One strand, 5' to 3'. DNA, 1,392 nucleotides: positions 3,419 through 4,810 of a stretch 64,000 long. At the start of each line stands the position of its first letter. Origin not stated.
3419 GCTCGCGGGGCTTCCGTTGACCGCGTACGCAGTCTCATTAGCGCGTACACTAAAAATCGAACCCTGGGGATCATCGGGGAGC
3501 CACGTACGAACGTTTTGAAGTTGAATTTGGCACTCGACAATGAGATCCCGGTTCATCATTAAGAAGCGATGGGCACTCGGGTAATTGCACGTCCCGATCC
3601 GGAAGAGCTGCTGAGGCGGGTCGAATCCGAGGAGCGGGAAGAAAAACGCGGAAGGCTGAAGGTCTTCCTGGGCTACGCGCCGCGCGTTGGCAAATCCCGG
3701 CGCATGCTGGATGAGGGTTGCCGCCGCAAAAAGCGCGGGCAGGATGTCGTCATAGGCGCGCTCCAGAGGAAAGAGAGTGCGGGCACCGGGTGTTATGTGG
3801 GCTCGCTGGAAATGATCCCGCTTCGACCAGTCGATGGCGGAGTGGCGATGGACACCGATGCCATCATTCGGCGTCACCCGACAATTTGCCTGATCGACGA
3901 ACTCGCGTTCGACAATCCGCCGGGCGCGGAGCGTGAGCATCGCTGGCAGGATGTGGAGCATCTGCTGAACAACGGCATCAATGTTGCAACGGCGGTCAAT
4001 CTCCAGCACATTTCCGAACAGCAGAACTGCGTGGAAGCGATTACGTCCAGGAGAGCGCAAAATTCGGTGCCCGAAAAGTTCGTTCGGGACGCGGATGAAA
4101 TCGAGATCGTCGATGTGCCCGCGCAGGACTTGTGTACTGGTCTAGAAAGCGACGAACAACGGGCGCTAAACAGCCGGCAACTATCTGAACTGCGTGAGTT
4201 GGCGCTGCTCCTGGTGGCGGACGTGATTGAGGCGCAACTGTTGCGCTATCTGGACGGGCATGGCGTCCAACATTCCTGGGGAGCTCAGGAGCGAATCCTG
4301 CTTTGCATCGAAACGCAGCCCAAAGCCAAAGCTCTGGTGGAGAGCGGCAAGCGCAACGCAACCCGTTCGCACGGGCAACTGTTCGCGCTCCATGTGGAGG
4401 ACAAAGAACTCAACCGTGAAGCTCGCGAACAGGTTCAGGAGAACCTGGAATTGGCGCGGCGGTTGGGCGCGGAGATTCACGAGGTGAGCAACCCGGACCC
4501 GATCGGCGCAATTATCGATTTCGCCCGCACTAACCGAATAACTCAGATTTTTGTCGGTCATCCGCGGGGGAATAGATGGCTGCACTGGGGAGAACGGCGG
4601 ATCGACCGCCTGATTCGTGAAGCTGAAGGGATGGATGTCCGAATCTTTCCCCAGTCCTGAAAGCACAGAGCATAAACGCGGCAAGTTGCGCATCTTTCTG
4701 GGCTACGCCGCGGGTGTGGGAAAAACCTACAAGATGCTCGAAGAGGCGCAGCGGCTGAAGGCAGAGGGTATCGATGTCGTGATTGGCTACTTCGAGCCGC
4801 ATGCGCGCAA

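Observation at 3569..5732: kdpABC followed by two tandem KdpD sensor-domain-only paralogs without any histidine-kinase domain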

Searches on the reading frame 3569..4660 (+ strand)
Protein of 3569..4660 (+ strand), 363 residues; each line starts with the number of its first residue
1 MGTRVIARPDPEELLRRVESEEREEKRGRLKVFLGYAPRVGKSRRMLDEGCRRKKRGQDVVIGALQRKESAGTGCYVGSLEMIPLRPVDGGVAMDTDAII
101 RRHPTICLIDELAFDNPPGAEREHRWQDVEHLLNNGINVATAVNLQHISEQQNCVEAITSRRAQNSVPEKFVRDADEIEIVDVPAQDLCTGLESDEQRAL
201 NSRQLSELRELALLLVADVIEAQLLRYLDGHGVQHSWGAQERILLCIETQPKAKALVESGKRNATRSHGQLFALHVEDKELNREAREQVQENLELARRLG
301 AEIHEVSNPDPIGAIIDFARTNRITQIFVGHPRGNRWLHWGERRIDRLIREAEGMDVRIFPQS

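Call 3: search_protein_families(library=pfam, proteins=[window:3569-4660:+], max_evalue=0.01)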
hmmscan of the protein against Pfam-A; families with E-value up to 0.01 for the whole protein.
window:3569-4660:+ (363 aa): 2 families
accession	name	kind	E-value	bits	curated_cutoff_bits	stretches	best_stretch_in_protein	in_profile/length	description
PF02702.23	KdpD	-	9.3e-55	185.7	26.1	1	26-219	1-209/210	Osmosensitive K+ channel His kinase sensor domain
PF00582.32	Usp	-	0.00024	22.1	24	1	241-305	3-67/141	Universal stress protein family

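Call 4: search_protein_families(library=ncbifam, proteins=[window:3569-4660:+], max_evalue=0.01)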
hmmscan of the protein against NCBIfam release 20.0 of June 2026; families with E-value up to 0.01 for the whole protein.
window:3569-4660:+ (363 aa): 2 families
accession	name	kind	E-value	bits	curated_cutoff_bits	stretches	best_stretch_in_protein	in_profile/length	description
NF038185.1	KdpD_non_kinase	exception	4.8e-69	233.4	550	1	8-360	3-370/373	KdpD-like non-kinase potassium sensor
NF007793.0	PRK10490.1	equivalog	5e-63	213.4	1123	1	7-357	6-369/895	two-component system sensor histidine kinase KdpD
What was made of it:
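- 3569..4660 (+): D1: soluble KdpD-N plus Usp protein, 363 aa, the divergent paralogue. Variant P-loop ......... at 3671-3697; Walker B DE at 3896-3901. The adenine-clamp positions are R (E. coli W39) and G (E. coli R190), and there is a 14-residue deletion after the R190 region. Domain hits: Pfam KdpD 9e-55, Usp 2e-4; NF038185 233 bits (calls 3, 4).
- Checked: No HisKA, HATPase_c or DUF4118 hit (calls 3, 4).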

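Call 7: find_homologous_proteins(query=window:3569-4660:+, max_evalue=0.00001)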
Query window:3569-4660:+ (363 aa): 4187 proteins with E <= 0.00001 among 8000 candidates; the best 120 are listed.
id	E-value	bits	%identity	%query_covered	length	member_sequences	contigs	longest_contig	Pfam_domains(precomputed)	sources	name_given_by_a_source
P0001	6.1e-237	804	100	100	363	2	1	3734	PF02702.24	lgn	-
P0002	1.6e-175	602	74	100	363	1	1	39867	PF02702.24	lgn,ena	-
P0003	2.1e-175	601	75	100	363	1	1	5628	PF02702.24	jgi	jgi:two-component system sensor histidine kinase KdpD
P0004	2.7e-175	601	76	100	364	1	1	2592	PF02702.24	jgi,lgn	jgi:two-component system sensor histidine kinase KdpD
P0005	2.7e-174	598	75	100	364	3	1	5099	PF02702.24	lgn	-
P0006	1.0e-173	596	76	100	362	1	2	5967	PF02702.24,PF00582.33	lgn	-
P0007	1.2e-173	595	73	100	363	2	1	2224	PF02702.24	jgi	jgi:two-component system, OmpR family, sensor histidine kinase KdpD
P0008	3.1e-173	594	75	100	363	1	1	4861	PF02702.24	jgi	jgi:two-component system sensor histidine kinase KdpD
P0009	3.9e-171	587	73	100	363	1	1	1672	PF02702.24,PF00582.33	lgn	-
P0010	6.8e-170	583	72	100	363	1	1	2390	PF02702.24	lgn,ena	-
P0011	7.4e-146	504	70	88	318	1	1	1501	PF02702.24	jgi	jgi:two-component system sensor histidine kinase KdpD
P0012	3.1e-136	472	61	99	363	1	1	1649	PF02702.24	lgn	-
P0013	4.2e-131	455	57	100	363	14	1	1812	PF02702.24,PF00582.33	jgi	jgi:two-component system sensor histidine kinase KdpD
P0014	3.8e-128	446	57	100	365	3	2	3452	PF02702.24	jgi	jgi:two-component system sensor histidine kinase KdpD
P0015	4.7e-128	445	57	100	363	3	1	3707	PF02702.24,PF00582.33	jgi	jgi:two-component system sensor histidine kinase KdpD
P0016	6.8e-128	445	57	100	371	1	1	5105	PF02702.24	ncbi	-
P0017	1.7e-127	444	56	100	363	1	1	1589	PF02702.24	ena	-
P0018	7.1e-127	442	56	98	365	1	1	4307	PF02702.24,PF00582.33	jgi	jgi:two-component system sensor histidine kinase KdpD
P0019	7.8e-127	441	56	100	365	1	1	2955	PF02702.24,PF00582.33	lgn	-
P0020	1.3e-126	441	54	99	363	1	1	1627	PF02702.24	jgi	jgi:two-component system sensor histidine kinase KdpD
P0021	1.8e-126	440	56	99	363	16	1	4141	PF02702.24,PF00582.33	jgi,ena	-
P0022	2.3e-126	440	55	100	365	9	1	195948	PF02702.24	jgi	jgi:two-component system, OmpR family, sensor histidine kinase KdpD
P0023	2.9e-126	440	56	100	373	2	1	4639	PF02702.24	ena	-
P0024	3.4e-126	439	58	99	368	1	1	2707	PF02702.24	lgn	-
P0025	4.8e-126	439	58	100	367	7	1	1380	PF02702.24,PF00582.33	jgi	jgi:two-component system sensor histidine kinase KdpD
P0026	6.6e-126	438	54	100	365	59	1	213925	PF02702.24,PF00582.33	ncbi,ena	-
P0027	6.8e-126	438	56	100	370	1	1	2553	PF02702.24,PF00582.33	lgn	-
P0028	7.6e-126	438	57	100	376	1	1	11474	PF02702.24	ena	-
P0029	9.4e-126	438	56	99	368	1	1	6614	PF02702.24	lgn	-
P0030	1.1e-125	438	57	100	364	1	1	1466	PF02702.24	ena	-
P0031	1.2e-125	438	56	99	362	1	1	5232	PF02702.24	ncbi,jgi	jgi:two-component system sensor histidine kinase KdpD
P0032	1.9e-125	437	56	100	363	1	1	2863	PF02702.24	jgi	jgi:two-component system sensor histidine kinase KdpD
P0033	2.6e-125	436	57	100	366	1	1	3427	PF02702.24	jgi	jgi:two-component system sensor histidine kinase KdpD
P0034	4.5e-125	436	57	99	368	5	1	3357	PF02702.24,PF00582.33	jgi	jgi:two-component system, OmpR family, sensor histidine kinase KdpD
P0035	5.4e-125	435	55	100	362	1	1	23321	PF02702.24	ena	-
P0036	9.9e-125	435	57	99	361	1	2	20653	PF02702.24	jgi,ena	jgi:two-component system sensor histidine kinase KdpD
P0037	1.1e-124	434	56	100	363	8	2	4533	PF02702.24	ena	-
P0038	1.1e-124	434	55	100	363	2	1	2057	PF02702.24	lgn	-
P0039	1.2e-124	434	57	100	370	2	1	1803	PF02702.24,PF00582.33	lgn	-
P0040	1.2e-124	434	56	100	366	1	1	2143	PF02702.24,PF00582.33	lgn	-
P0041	1.3e-124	434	56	100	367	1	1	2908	PF02702.24,PF00582.33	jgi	jgi:two-component system sensor histidine kinase KdpD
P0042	1.4e-124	434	57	100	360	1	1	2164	PF02702.24,PF00582.33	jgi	jgi:two-component system sensor histidine kinase KdpD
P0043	1.6e-124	434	55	100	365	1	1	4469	PF02702.24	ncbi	-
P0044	1.8e-124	434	56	99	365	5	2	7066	PF02702.24,PF00582.33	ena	-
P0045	2.1e-124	433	55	99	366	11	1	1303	PF02702.24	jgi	jgi:two-component system sensor histidine kinase KdpD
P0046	2.6e-124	433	57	100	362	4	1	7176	PF02702.24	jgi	jgi:two-component system sensor histidine kinase KdpD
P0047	2.6e-124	433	54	100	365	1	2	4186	PF02702.24,PF00582.33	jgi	jgi:two-component system, OmpR family, sensor histidine kinase KdpD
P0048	2.7e-124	433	56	99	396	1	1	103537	PF02702.24,PF00582.33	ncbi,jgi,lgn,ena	jgi:two-component system sensor histidine kinase KdpD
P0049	2.8e-124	433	55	100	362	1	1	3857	PF02702.24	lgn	-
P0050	3.3e-124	433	55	100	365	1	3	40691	PF02702.24,PF00582.33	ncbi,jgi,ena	ncbi:MAG: hypothetical protein ABSG41_05605 [Bryobacteraceae bacterium]|jgi:two-component system sen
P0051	3.8e-124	433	55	99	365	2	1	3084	PF02702.24,PF00582.33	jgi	jgi:two-component system, OmpR family, sensor histidine kinase KdpD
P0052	4.9e-124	432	56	100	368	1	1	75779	PF02702.24,PF00582.33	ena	-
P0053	5.3e-124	432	55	100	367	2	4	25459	PF02702.24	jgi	-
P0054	5.6e-124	432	55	100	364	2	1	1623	PF02702.24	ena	-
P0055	6.0e-124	432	56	99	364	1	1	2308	PF02702.24,PF00582.33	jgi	jgi:two-component system sensor histidine kinase KdpD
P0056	7.4e-124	432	55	100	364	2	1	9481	PF02702.24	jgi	jgi:two-component system sensor histidine kinase KdpD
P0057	7.6e-124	432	55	100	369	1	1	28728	PF02702.24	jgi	jgi:two-component system sensor histidine kinase KdpD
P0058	9.2e-124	431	56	100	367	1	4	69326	PF02702.24,PF00582.33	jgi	jgi:two-component system, OmpR family, sensor histidine kinase KdpD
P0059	9.5e-124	431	56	99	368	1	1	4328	PF02702.24,PF00582.33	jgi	jgi:two-component system, OmpR family, sensor histidine kinase KdpD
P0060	9.6e-124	431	56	100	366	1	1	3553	PF02702.24,PF00582.33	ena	-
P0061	9.8e-124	431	55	100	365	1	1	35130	PF02702.24,PF00582.33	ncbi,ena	-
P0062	1.2e-123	431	56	100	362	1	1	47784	PF02702.24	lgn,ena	-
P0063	1.3e-123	431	55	100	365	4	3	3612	PF02702.24,PF00582.33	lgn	-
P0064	1.4e-123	431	56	100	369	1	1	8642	PF02702.24,PF00582.33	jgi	jgi:two-component system sensor histidine kinase KdpD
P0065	1.5e-123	431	56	100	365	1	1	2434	PF02702.24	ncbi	-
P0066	2.0e-123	430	54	100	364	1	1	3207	PF02702.24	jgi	-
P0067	2.0e-123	430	54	100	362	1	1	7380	PF02702.24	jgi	jgi:two-component system sensor histidine kinase KdpD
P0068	2.1e-123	430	54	100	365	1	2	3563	PF02702.24,PF00582.33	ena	-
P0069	2.4e-123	430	55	100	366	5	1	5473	PF02702.24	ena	-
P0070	2.4e-123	430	54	100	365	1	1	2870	PF02702.24,PF00582.33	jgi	jgi:two-component system sensor histidine kinase KdpD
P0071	2.5e-123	430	55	99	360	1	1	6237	PF02702.24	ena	-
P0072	2.6e-123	430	58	99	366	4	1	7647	PF02702.24,PF00582.33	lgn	-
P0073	2.7e-123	430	55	100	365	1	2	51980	PF02702.24,PF00582.33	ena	-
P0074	2.8e-123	430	57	98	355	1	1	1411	PF02702.24,PF00582.33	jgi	-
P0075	2.9e-123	430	55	100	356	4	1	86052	PF02702.24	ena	-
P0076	2.9e-123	430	54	100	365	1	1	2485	PF02702.24,PF00582.33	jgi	-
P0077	3.0e-123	430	57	100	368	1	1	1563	PF02702.24,PF00582.33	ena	-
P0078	3.2e-123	430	57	98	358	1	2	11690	PF02702.24,PF00582.33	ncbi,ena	-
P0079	3.4e-123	429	55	100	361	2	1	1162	PF02702.24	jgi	jgi:two-component system sensor histidine kinase KdpD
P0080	4.6e-123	429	56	100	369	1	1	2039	PF02702.24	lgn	-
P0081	4.6e-123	429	55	100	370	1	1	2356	PF02702.24,PF00582.33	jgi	jgi:two-component system sensor histidine kinase KdpD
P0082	6.2e-123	429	56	100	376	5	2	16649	PF02702.24,PF00582.33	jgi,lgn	-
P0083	6.5e-123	429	55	100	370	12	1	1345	PF02702.24,PF00582.33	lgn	-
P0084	7.6e-123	428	55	100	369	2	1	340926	PF02702.24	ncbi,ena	-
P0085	8.3e-123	428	56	100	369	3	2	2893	PF02702.24,PF00582.33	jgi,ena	jgi:two-component system sensor histidine kinase KdpD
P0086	8.5e-123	428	57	100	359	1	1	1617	PF02702.24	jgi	jgi:two-component system, OmpR family, sensor histidine kinase KdpD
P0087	9.2e-123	428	56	100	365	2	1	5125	PF02702.24,PF00582.33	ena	-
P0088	1.0e-122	428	54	100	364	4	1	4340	PF02702.24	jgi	jgi:two-component system sensor histidine kinase KdpD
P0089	1.0e-122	428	55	100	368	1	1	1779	PF02702.24,PF00582.33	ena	-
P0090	1.2e-122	428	55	100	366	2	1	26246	PF02702.24,PF00582.33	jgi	jgi:two-component system, OmpR family, sensor histidine kinase KdpD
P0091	1.2e-122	428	54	99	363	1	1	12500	PF02702.24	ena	-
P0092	1.4e-122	427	56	100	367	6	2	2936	PF02702.24,PF00582.33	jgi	jgi:two-component system sensor histidine kinase KdpD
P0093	1.4e-122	427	54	99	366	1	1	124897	PF02702.24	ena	-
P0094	1.5e-122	427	57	100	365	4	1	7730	PF02702.24,PF00582.33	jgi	jgi:two-component system, OmpR family, sensor histidine kinase KdpD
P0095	1.5e-122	427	55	100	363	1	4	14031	PF02702.24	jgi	jgi:two-component system, OmpR family, sensor histidine kinase KdpD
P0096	1.6e-122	427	53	100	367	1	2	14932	PF02702.24,PF00582.33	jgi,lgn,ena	-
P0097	1.7e-122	427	54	100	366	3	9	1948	PF02702.24,PF00582.33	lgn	-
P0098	1.9e-122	427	56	100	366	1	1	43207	PF02702.24,PF00582.33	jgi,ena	-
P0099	2.0e-122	427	55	100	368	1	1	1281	PF02702.24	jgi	jgi:two-component system, OmpR family, sensor histidine kinase KdpD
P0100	2.1e-122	427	54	100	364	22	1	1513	PF02702.24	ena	-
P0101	2.1e-122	427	55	100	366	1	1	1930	PF02702.24,PF00582.33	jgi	jgi:two-component system, OmpR family, sensor histidine kinase KdpD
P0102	2.2e-122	427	56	100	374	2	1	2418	PF02702.24,PF00582.33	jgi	jgi:two-component system sensor histidine kinase KdpD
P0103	2.3e-122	427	56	100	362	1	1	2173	PF02702.24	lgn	-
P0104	2.5e-122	427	54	100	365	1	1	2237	PF02702.24,PF00582.33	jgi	jgi:two-component system, OmpR family, sensor histidine kinase KdpD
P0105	2.5e-122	427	55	100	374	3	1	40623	PF02702.24,PF00582.33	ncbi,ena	-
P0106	2.7e-122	427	55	100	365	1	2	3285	PF02702.24,PF00582.33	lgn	-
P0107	3.0e-122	426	56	100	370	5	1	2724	PF02702.24,PF00582.33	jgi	-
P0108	3.0e-122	426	56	100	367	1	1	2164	PF02702.24,PF00582.33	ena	-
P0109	3.4e-122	426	55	100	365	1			PF02702.24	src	-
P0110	3.6e-122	426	56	100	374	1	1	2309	PF02702.24,PF00582.33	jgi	jgi:two-component system sensor histidine kinase KdpD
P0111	3.6e-122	426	55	99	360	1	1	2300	PF02702.24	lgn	-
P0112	3.8e-122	426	55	100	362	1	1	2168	PF02702.24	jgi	jgi:two-component system sensor histidine kinase KdpD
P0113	3.9e-122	426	56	98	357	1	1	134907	PF02702.24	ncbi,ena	-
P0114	4.2e-122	426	55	100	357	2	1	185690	PF02702.24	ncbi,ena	-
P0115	4.4e-122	426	54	99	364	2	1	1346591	PF02702.24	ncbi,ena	-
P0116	4.5e-122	426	56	99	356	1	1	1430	PF02702.24,PF00582.33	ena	-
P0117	4.6e-122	426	55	100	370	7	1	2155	PF02702.24,PF00582.33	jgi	jgi:two-component system sensor histidine kinase KdpD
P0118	4.6e-122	426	56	99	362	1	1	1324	PF02702.24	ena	-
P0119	5.4e-122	426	56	100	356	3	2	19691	PF02702.24,PF00582.33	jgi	jgi:two-component system sensor histidine kinase KdpD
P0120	5.6e-122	425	56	99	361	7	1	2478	PF02702.24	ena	-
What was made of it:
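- Tried and rejected: The only contig carrying the identical D1 is 3.7 kb (call 7).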

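Call 9: find_encoding_contigs(protein=P0115, flank=10000, max_places=2)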
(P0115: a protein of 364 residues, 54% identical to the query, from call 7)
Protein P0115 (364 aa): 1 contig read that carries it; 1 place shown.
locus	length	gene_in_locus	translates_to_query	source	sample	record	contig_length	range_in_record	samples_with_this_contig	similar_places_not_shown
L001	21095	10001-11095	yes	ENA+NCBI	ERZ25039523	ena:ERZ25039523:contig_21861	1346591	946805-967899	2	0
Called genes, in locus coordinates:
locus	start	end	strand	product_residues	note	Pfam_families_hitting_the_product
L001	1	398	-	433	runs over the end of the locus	PF00005:ABC_tran, PF13304:AAA_21 (faint), PF14524:Wzt_C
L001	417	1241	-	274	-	PF01061:ABC2_membrane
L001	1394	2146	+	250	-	PF22624:AASDHPPT_N (weak), PF01648:ACPS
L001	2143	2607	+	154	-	PF14279:HNH_5 (faint), PF01844:HNH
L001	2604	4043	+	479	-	PF13493:DUF4118, PF00512:HisKA, PF13581:HATPase_c_2 (weak), PF02518:HATPase_c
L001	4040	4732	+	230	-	PF00072:Response_reg, PF00486:Trans_reg_C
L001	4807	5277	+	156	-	-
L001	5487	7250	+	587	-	PF03814:KdpA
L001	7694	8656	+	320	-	PF00122:E1-E2_ATPase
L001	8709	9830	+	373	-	PF00702:Hydrolase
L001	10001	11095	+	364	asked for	PF02702:KdpD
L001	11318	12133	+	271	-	PF02702:KdpD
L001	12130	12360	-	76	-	-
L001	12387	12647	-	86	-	PF14106:DUF4279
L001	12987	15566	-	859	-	PF10150:RNase_E_G, PF20833:RNase_E_G_Thio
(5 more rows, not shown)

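Call 10: find_encoding_contigs(protein=P0026, flank=10000, max_places=2)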
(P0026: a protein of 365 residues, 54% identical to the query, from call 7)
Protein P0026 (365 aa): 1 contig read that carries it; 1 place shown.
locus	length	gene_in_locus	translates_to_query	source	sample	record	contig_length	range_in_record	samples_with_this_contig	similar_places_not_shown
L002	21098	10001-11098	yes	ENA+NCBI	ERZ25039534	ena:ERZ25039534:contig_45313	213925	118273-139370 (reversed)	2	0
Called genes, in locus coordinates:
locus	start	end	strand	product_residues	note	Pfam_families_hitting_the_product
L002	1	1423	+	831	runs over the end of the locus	PF25183:OMP_b-brl_4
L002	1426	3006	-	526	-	-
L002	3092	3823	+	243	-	-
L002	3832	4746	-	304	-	PF01619:Pro_dh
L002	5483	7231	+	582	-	PF03814:KdpA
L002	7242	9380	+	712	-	PF00122:E1-E2_ATPase, PF00702:Hydrolase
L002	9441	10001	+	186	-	PF02669:KdpC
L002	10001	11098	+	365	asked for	PF00582:Usp (faint), PF02702:KdpD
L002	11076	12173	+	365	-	PF02702:KdpD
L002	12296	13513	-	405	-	PF00884:Sulfatase, PF01663:Phosphodiest (faint), PF16347:SGSH_C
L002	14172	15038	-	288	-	PF00487:FA_desaturase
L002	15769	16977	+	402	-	PF07731:Cu-oxidase_2 (faint), PF07732:Cu-oxidase_3, PF00394:Cu-oxidase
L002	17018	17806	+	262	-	-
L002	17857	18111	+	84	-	-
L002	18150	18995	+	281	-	PF13709:DUF4159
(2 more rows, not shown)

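Call 11: find_encoding_contigs(protein=P0002, flank=10000, max_places=2)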
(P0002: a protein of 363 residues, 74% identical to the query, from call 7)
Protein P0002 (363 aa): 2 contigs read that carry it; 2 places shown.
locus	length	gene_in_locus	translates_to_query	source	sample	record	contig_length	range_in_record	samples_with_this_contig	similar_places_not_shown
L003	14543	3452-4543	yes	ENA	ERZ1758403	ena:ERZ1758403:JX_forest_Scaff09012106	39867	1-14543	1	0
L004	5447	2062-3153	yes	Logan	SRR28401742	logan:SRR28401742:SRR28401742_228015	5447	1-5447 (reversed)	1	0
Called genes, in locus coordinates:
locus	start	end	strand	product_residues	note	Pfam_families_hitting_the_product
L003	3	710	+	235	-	?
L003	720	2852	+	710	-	PF00122:E1-E2_ATPase, PF00702:Hydrolase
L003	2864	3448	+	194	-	PF02669:KdpC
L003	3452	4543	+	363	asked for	PF02702:KdpD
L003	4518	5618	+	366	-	PF02702:KdpD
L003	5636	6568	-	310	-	-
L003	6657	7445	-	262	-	PF00691:OmpA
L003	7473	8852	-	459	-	PF26550:Tricorn_2nd, PF00930:DPPIV_N (faint), PF26549:Tricorn_N, PF26549:Tricorn_N, PF26550:Tricorn_2nd, PF07676:PD40, PF26549:Tricorn_N, PF07676:PD40, +2 more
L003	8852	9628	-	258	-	PF13103:TonB_2, PF03544:TonB_C (weak)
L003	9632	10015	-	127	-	PF02472:ExbD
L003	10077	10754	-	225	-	PF01618:MotA_ExbB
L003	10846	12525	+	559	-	PF02463:SMC_N, PF13476:AAA_23, PF13304:AAA_21 (faint)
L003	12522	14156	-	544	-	PF03023:MurJ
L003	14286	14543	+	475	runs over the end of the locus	PF00089:Trypsin, PF13365:Trypsin_2, PF00595:PDZ, PF13180:PDZ_2, PF17820:PDZ_6, PF13180:PDZ_2 (weak)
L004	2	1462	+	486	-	?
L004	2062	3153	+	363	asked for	PF02702:KdpD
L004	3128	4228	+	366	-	PF02702:KdpD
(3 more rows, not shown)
